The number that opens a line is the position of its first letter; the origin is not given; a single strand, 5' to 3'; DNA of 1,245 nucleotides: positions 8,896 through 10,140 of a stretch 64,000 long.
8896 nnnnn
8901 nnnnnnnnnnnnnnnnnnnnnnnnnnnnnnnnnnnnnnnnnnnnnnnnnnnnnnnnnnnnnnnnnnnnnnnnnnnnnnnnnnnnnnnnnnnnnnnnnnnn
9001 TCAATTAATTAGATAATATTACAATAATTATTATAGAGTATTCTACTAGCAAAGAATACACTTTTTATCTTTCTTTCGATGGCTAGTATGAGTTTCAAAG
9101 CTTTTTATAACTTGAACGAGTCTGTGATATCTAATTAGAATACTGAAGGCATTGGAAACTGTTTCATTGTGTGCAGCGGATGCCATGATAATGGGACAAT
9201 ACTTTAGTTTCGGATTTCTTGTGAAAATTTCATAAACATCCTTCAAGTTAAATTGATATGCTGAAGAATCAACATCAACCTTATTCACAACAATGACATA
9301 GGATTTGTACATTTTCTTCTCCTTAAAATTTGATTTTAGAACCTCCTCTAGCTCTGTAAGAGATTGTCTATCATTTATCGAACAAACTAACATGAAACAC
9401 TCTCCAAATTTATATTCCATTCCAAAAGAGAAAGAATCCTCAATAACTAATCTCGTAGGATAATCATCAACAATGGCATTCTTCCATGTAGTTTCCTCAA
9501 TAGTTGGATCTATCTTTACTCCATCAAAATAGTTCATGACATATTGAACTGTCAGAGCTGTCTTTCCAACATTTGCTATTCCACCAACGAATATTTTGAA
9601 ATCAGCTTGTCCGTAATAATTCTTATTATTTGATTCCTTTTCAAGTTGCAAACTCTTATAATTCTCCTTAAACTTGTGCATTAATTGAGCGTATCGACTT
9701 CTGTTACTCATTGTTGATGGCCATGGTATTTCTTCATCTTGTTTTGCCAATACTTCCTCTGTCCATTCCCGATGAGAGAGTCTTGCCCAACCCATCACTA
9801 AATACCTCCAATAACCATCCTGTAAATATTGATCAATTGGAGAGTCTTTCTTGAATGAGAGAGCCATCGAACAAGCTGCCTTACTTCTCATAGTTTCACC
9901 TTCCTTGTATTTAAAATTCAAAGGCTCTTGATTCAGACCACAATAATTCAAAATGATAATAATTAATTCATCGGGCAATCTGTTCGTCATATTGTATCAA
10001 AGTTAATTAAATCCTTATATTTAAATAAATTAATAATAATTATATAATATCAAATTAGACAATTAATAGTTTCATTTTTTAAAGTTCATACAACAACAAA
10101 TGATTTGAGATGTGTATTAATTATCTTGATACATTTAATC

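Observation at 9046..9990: F-box-like head fused to a Ras-like GTPase ending in a CaaX box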

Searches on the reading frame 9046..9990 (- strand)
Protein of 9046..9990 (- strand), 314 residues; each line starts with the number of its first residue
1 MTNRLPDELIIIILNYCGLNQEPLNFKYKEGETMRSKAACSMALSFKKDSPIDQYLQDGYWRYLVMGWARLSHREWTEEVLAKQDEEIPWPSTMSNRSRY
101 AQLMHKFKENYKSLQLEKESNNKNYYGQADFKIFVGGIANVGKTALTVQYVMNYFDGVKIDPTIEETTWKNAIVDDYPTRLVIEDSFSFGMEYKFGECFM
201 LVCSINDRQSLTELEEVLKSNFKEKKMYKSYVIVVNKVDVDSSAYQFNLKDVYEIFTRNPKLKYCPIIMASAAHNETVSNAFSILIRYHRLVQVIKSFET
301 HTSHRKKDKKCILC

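Call 3: search_protein_families(library=pfam, proteins=[window:9046-9990:-], max_evalue=1)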
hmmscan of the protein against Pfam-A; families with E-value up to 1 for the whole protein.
window:9046-9990:- (314 aa): 4 families
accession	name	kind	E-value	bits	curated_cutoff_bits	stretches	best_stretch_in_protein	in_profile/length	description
PF00071.28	Ras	-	4.6e-12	46.2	21.6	1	133-287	2-158/162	Ras family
PF00025.27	Arf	-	0.00026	21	22.3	1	201-287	87-172/174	ADP-ribosylation factor family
PF00009.33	GTP_EFTU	-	0.0065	16.5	26.5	1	216-288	112-185/188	Elongation factor Tu GTP binding domain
PF08477.19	Roc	-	0.03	15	27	0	132-167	1-35/119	Ras of Complex, Roc, domain of DAPkinase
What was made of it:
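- Checked: Ras-like domain (confirmed): Pfam Ras PF00071 gives E=4.6e-12 over residues 133-287 (call 3).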

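Call 5: find_homologous_proteins(query=window:9046-9990:-, max_evalue=0.001)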
Query window:9046-9990:- (314 aa): 13 proteins with E <= 0.001 among 618 candidates.
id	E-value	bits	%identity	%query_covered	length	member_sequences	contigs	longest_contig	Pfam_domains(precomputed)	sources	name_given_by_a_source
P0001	1.4e-211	719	100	100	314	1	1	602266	PF00071.29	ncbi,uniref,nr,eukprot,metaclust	ncbi:ras small GTPase [Naegleria gruberi]|uniref:Ras small GTPase n=1 Tax=Naegleria gruberi TaxID=57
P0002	3.7e-7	48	36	35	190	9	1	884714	PF00025.28,PF08477.20,PF00009.34,PF00071.29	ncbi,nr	ncbi:small G-protein Ras2 [Helicostylum pulchrum]|nr:small G-protein Ras2 [Helicostylum pulchrum]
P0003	1.5e-6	46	29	54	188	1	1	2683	PF00025.28,PF08477.20,PF00009.34,PF00071.29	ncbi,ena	-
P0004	1.5e-6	46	40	35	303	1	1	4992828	PF00025.28,PF08477.20,PF00071.29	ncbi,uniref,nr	ncbi:uncharacterized protein SAPINGB_P002510 [Magnusiomyces paraingens]|uniref:Protein ras-2 n=1 Tax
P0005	3.6e-6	45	30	52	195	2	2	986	PF00025.28,PF08477.20,PF00071.29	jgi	jgi:GTPase KRas protein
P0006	5.1e-6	44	29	57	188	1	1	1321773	PF00025.28,PF08477.20,PF00009.34,PF00071.29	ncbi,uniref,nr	ncbi:small GTPase superfamily [Radiomyces spectabilis]|uniref:small GTPase superfamily n=1 Tax=Radio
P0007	8.9e-6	43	29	58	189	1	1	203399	PF00025.28,PF08477.20,PF00009.34,PF00071.29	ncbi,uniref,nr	ncbi:small GTPase superfamily [Gilbertella persicaria]|uniref:small GTPase superfamily n=1 Tax=Gilbe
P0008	1.3e-5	43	29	35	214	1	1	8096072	PF08477.20,PF00071.29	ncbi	ncbi:unnamed protein product [Absidia cylindrospora]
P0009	2.5e-5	42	34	35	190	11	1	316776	PF00025.28,PF08477.20,PF00071.29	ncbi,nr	ncbi:small GTPase superfamily [Chlamydoabsidia padenii]|nr:small GTPase superfamily [Chlamydoabsidia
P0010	6.1e-5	41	34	35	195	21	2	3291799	PF00025.28,PF08477.20,PF00009.34,PF00071.29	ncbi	ncbi:RAS2 protein [Mucor circinelloides]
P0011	8.2e-5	40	32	37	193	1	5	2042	PF00025.28,PF08477.20,PF00071.29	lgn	-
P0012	4.9e-4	38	36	35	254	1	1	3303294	PF00025.28,PF08477.20,PF00071.29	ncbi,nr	ncbi:Ras-like protein [Yarrowia sp. B02]|nr:Ras-like protein [Yarrowia sp. B02]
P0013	6.2e-4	37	37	27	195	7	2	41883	PF00025.28,PF08477.20,PF00009.34,PF00071.29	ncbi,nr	ncbi:RAS2 protein [Dispira simplex]|nr:RAS2 protein [Dispira simplex] KAJ1659016.1 RAS2 protein [Dis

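Call 6: find_encoding_contigs(protein=window:9046-9990:-, flank=3000, max_places=4)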
Protein window:9046-9990:- (314 aa): no gene with exactly this product is on record in the collection.

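Call 15: list_cluster_members(proteins=[window:9046-9990:-, window:19718-20743:-])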
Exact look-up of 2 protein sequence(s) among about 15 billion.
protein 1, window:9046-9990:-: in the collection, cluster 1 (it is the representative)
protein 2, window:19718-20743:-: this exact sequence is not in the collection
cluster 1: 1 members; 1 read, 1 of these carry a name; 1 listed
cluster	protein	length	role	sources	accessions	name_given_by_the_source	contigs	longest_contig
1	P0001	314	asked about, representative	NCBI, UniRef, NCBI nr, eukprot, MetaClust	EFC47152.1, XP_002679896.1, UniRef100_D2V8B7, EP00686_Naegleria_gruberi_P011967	ras small GTPase [Naegleria gruberi] | Ras small GTPase n=1 Tax=Naegleria gruberi TaxID=5762 RepID=D2V8B7_NAEGR | XP_002679896.1 ras small GTPase [Naegleria gruberi strain NEG-M]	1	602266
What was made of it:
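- Checked: It is 100% identical over its full length to XP_002679896.1 / EFC47152.1 / D2V8B7, 'ras small GTPase' of Naegleria gruberi NEG-M (calls 5, 15), so the public single-exon model equals the ORF.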

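Call 30: find_homologous_proteins(query=A1, max_evalue=1e-10)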
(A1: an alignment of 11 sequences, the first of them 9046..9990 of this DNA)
Query A1 (11 sequences) (314 aa, profile of the alignment): 34 proteins with E <= 1e-10 among 2861 candidates.
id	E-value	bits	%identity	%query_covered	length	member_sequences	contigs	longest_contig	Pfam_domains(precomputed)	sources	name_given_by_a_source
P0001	5.2e-75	271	100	100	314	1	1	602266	PF00071.29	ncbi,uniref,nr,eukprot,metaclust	ncbi:ras small GTPase [Naegleria gruberi]|uniref:Ras small GTPase n=1 Tax=Naegleria gruberi TaxID=57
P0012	2.2e-38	150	36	35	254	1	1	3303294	PF00025.28,PF08477.20,PF00071.29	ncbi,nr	ncbi:Ras-like protein [Yarrowia sp. B02]|nr:Ras-like protein [Yarrowia sp. B02]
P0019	2.8e-38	150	32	52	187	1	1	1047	PF01926.30,PF00025.28,PF08477.20,PF00071.29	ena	-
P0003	6.0e-38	149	29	54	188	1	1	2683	PF00025.28,PF08477.20,PF00009.34,PF00071.29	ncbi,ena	-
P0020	7.3e-38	148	32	51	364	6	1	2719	PF00025.28,PF08477.20,PF00071.29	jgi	jgi:GTPase KRas protein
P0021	7.5e-38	148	27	19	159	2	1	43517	PF00071.29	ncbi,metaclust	ncbi:predicted protein, partial [Naegleria gruberi]|metaclust:status=active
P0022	1.2e-37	148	32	51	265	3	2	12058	PF00025.28,PF08477.20,PF00071.29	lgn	-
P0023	1.4e-37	148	36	35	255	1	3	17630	PF00025.28,PF08477.20,PF00071.29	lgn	-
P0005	8.8e-37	145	30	52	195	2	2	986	PF00025.28,PF08477.20,PF00071.29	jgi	jgi:GTPase KRas protein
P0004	2.1e-36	144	40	35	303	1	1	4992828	PF00025.28,PF08477.20,PF00071.29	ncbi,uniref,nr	ncbi:uncharacterized protein SAPINGB_P002510 [Magnusiomyces paraingens]|uniref:Protein ras-2 n=1 Tax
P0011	6.2e-36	142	32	37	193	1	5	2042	PF00025.28,PF08477.20,PF00071.29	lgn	-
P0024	1.1e-35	141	36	26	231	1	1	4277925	PF00025.28,PF08477.20,PF00009.34,PF00071.29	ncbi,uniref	ncbi:hypothetical protein RB653_006725 [Dictyostelium firmibasis]|uniref:small monomeric GTPase n=1 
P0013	8.2e-35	138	37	27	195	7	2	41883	PF00025.28,PF08477.20,PF00009.34,PF00071.29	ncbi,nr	ncbi:RAS2 protein [Dispira simplex]|nr:RAS2 protein [Dispira simplex] KAJ1659016.1 RAS2 protein [Dis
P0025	9.7e-35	138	35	35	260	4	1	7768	PF00025.28,PF08477.20,PF00009.34,PF00071.29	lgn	-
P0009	1.2e-34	138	34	35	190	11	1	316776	PF00025.28,PF08477.20,PF00071.29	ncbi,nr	ncbi:small GTPase superfamily [Chlamydoabsidia padenii]|nr:small GTPase superfamily [Chlamydoabsidia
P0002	4.6e-34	136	36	35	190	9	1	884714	PF00025.28,PF08477.20,PF00009.34,PF00071.29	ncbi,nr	ncbi:small G-protein Ras2 [Helicostylum pulchrum]|nr:small G-protein Ras2 [Helicostylum pulchrum]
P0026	5.8e-34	136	35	30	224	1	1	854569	PF00025.28,PF08477.20,PF00009.34,PF03193.23,PF00071.29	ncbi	ncbi:hypothetical protein ACTA71_010103 [Dictyostelium dimigraforme]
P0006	6.0e-34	136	29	57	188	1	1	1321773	PF00025.28,PF08477.20,PF00009.34,PF00071.29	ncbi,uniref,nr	ncbi:small GTPase superfamily [Radiomyces spectabilis]|uniref:small GTPase superfamily n=1 Tax=Radio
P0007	7.0e-33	132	29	58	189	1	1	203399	PF00025.28,PF08477.20,PF00009.34,PF00071.29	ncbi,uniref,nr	ncbi:small GTPase superfamily [Gilbertella persicaria]|uniref:small GTPase superfamily n=1 Tax=Gilbe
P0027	6.8e-32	129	28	58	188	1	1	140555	PF08477.20,PF00071.29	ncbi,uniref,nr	ncbi:small GTPase superfamily [Gigaspora rosea]|uniref:Small GTPase superfamily n=1 Tax=Gigaspora ro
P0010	2.0e-31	127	34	35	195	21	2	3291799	PF00025.28,PF08477.20,PF00009.34,PF00071.29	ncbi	ncbi:RAS2 protein [Mucor circinelloides]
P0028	6.4e-31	126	28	36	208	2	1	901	PF00025.28,PF08477.20,PF00009.34,PF03193.23,PF00071.29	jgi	-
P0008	1.9e-30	124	29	35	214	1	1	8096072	PF08477.20,PF00071.29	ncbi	ncbi:unnamed protein product [Absidia cylindrospora]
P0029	3.9e-30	123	29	51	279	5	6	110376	PF08477.20,PF00071.29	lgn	-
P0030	3.2e-29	120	35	27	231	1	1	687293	PF08477.20,PF00071.29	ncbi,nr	ncbi:ras-2 protein [Xylaria nigripes]|nr:ras-2 protein [Xylaria nigripes]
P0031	2.6e-26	110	27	47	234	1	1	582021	PF00025.28,PF08477.20,PF00071.29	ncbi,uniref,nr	ncbi:ras protein [Mycena pura]|uniref:Ras protein n=1 Tax=Mycena pura TaxID=153505 RepID=A0AAD6YCL7_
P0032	4.1e-25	107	27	51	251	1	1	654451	PF00025.28,PF08477.20,PF00071.29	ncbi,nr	ncbi:P-loop containing nucleoside triphosphate hydrolase protein [Mycena latifolia]|nr:P-loop contai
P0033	2.5e-24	104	32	50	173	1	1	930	PF08477.20,PF00071.29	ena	-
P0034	2.0e-18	85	48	8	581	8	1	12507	PF00025.28,PF08477.20,PF00071.29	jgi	-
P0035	1.1e-17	82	48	8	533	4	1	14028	PF00025.28,PF08477.20,PF00071.29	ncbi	ncbi:MAG: GTP-binding protein [Candidatus Hodarchaeota archaeon]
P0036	1.6e-17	82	48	8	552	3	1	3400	PF00025.28,PF08477.20,PF00071.29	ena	-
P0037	4.9e-17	80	48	8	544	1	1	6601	PF00025.28,PF08477.20,PF00071.29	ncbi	ncbi:MAG: GTP-binding protein [Candidatus Hodarchaeota archaeon]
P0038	6.1e-17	80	48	8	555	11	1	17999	PF00025.28,PF08477.20,PF00071.29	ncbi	-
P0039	1.4e-16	78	48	8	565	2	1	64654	PF13240.12,PF00025.28,PF08477.20,PF00071.29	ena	-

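Call 32: search_solved_structures(query=window:9046-9990:-, max_evalue=0.001, show_alignments=2)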
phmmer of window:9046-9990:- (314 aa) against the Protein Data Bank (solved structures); distinct sequences matched with E-value up to 0.001: 351 (the best 60 are shown).
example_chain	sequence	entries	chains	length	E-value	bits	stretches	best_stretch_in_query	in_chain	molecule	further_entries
9b4s_B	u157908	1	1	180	2.9e-14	56.5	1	126-290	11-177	Ras-related protein R-Ras2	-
9b4q_A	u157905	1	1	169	4.5e-14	55.8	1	127-290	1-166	Ras-related protein R-Ras2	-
2ery_A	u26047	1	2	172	9.1e-14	54.8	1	130-291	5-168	Ras-related protein R-Ras2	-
2fn4_A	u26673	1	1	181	8.3e-13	51.7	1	132-246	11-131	Ras-related protein R-Ras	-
7s0z_C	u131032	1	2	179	4e-12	49.4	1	132-246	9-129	Ras-related protein R-Ras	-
7vvb_A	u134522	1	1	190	1e-11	48.1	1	127-313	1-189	GTPase KRas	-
9pzf_A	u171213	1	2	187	1.2e-11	47.9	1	121-289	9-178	Isoform 2B of GTPase KRas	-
9zr7_A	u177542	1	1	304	1.9e-11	47.2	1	113-301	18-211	GTPase NRas,Soluble cytochrome b562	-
8t4v_A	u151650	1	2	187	2.1e-11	47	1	122-288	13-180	GTPase KRas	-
7t47_A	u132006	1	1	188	2.2e-11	47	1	122-288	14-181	GTPase KRas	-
7kmr_A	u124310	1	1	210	2.8e-11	46.6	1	122-302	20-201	Isoform 2B of GTPase KRas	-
3con_A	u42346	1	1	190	3.1e-11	46.5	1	122-291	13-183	GTPase NRas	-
8vm2_A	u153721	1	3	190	3.3e-11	46.4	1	122-291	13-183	GTPase NRas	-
9u8t_A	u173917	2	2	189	5.2e-11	45.8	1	121-288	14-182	Isoform 2B of GTPase KRas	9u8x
12lc_A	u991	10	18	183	7.4e-11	45.3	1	125-288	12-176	GTPase KRas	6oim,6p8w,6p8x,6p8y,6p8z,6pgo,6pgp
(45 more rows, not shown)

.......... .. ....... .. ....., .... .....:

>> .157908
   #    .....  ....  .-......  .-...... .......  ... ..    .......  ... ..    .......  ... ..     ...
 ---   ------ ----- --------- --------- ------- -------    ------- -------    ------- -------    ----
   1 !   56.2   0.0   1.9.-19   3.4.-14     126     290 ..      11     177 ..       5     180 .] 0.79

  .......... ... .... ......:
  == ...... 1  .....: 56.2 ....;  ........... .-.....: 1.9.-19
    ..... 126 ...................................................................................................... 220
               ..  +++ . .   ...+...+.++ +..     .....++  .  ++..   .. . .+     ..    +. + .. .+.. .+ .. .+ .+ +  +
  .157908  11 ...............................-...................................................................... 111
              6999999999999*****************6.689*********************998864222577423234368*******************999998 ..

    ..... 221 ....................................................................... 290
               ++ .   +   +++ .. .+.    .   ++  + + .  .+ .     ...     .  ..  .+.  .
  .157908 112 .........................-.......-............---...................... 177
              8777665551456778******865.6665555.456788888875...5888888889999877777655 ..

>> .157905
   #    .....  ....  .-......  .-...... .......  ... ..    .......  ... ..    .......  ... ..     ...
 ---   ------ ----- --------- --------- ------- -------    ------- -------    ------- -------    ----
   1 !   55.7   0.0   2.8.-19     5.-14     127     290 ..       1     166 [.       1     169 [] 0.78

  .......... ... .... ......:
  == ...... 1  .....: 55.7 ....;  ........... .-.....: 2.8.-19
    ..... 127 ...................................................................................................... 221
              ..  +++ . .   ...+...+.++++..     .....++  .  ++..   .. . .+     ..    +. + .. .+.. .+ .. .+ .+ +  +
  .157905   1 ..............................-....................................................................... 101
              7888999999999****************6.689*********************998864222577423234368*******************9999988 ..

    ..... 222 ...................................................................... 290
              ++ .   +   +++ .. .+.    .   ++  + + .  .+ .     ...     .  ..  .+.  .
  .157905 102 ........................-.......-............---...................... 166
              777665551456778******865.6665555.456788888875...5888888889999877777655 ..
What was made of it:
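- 9172..9180 (-): G5 motif S271-A-A. call 32
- On Ras family small GTPase (Pfam PF00071): 46.2 bits against a cutoff of 21.6, E=4.6e-12 (call 3); nearest solved structures are R-Ras2, R-Ras and K-Ras (call 32) D161-P-T163-I-E-E (call 32) D185-S-F, then a deletion covering Gly60-Gln61-Glu62; switch II is 7 residues short (call 32)
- Checked: Best solved relatives are R-Ras2, R-Ras and K/N-Ras at 2.9e-14 to 1e-11 (call 32).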

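Call 42: predict_structure(alignment_id=A3)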
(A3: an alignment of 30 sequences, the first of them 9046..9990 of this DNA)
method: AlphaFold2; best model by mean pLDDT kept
length: 314 residues; sequences in the alignment: 30
mean_pLDDT: 67.3   pTM: 0.61
mean pLDDT of the five models: 67.3, 66.6, 66.1, 64.9, 62.0
residues with pLDDT >= 90: 33; 70-90: 116; 50-70: 83; < 50: 82
segments of 3 or more residues with pLDDT < 50: 1-11, 14-60, 68-77, 121-125, 310-314
pLDDT, mean of each block of 10 residues (from residue 1): 40 47 37 42 44 47 50 47 58 73 66 58 56 89 91 87 82 86 78 71 88 88 63 67 65 84 83 89 89 77 57 41
secondary structure, 60 per line:
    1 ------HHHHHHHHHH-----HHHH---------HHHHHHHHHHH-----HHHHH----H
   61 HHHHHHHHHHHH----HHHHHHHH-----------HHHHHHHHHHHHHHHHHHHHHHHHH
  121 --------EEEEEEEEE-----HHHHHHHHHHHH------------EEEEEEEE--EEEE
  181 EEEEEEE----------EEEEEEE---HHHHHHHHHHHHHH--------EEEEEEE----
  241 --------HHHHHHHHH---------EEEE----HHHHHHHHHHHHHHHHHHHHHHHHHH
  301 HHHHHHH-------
elements in order: H7-16 H22-25 H35-45 H51-55 H60-72 H77-84 H96-120 E129-137 H143-154 E167-174 E177-187 E198-204 H208-221 E230-236 H249-257 E267-270 H275-307
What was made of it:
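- On F-box protein (Pfam clan F-box: PF00646, PF12937, PF13013, PF09372): AF2 predicts helices at 35-45 and 60-72, but pLDDT is below 50 (call 42).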

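Call 48: fold_search(model_id=the predicted structure, library=pdb)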
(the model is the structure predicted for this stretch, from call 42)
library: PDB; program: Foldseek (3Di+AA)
matches with E <= 10: 1978; with E <= 0.001: 1700
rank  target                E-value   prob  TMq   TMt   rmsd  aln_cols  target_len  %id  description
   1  9u8w_A                4.8e-11  1.00  0.40  0.70   4.8       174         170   28  Crystal structure of KRAS-G12D/Q99L mutant in complex with GDP (released 2026-03-25)
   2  6e6c                  1.3e-10  1.00  0.39  0.70   4.7       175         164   27  HRAS G13D bound to GppNHp (H13GNP) (released 2019-07-31)
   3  9gtk_D                2.2e-10  1.00  0.41  0.69   5.0       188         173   28  KRAS in complex with DARPin 784_F5 (released 2025-06-25)
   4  6wgh_B                2.5e-10  1.00  0.41  0.74   4.5       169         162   30  Crystal structure of GDP-bound NRAS with ten residues long internal tandem duplication in the switch II region (released 2020-05-20)
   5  6gog_E                2.7e-10  1.00  0.40  0.69   4.7       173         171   28  KRAS-169 Q61H GPPNHP (released 2019-02-06)
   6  8cx5_A                2.7e-10  1.00  0.40  0.70   4.7       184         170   29  Crystal Structure of small molecule alpha,beta-ketoamide 4 covalently bound to K-Ras(G12R) (released 2022-08-31)
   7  9gtk_A                2.7e-10  1.00  0.40  0.67   5.4       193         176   26  KRAS in complex with DARPin 784_F5 (released 2025-06-25)
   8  6gog_D                2.8e-10  1.00  0.41  0.72   4.5       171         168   29  KRAS-169 Q61H GPPNHP (released 2019-02-06)
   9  1xcm                  3.2e-10  1.00  0.41  0.72   4.1       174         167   27  Crystal structure of the GppNHp-bound H-Ras G60A mutant (released 2005-05-10)
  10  6ase                  3.2e-10  1.00  0.42  0.73   4.0       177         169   27  KRAS mutant-A59G in GDP-bound (released 2018-01-24)
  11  6fa3_C                3.2e-10  1.00  0.39  0.66   5.0       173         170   26  Antibody derived (Abd-6) small molecule binding to KRAS. (released 2018-08-22)
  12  7l0g_E                3.4e-10  1.00  0.40  0.71   4.7       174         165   28  Monobody 12VC1 Bound to HRAS(G12C) (released 2021-03-24)
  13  7lz5                  3.4e-10  1.00  0.39  0.67   5.0       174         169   25  Crystal structure of oncogenic KRAS Q61E GMPPCP-bound (released 2022-03-16)
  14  5uk9_B                3.6e-10  1.00  0.41  0.74   4.3       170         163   28  Wild-type K-Ras(GCP) pH 6.5 (released 2018-01-10)
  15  3rs7                  3.6e-10  1.00  0.40  0.72   4.9       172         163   28  H-Ras soaked in 50% isopropanol: 1 of 10 in MSCS set (released 2011-09-21)
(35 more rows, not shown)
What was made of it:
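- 9121..9609 (-): Ras-family GTPase-like domain, residues 128-290. Pfam Ras 4.6e-12 (call 3); R-Ras2 2.9e-14 (call 32); Foldseek to K/H/N-Ras at 5e-11 (call 48); pLDDT 80-90 (call 42)
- Closest known: K-Ras4B / R-Ras2. Same: They share the effector loop DPTIE and the polybasic + CaaX membrane anchor (calls 32, 48).
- Checked: The AF2 model of the domain superposes on K/H/N-Ras (calls 42, 48).
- Tried and rejected: Foldseek of the model against PDB (call 48).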

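Call 69: find_related_loci(query=window:9046-9990:-, collection=metagenome_contigs, flank=3000)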
Query window:9046-9990:- (314 aa) in metagenome_contigs; peptide patterns used: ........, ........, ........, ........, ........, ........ (x = any residue, [..] = any of these).
91 stretches matched a pattern, but none encodes a relative of the query by tblastn (E <= 1e-3).
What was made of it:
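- Tried and rejected: Exact-sequence contig look-up (call 6) and a JGI metagenome scan (call 69) for orthologues of this protein.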
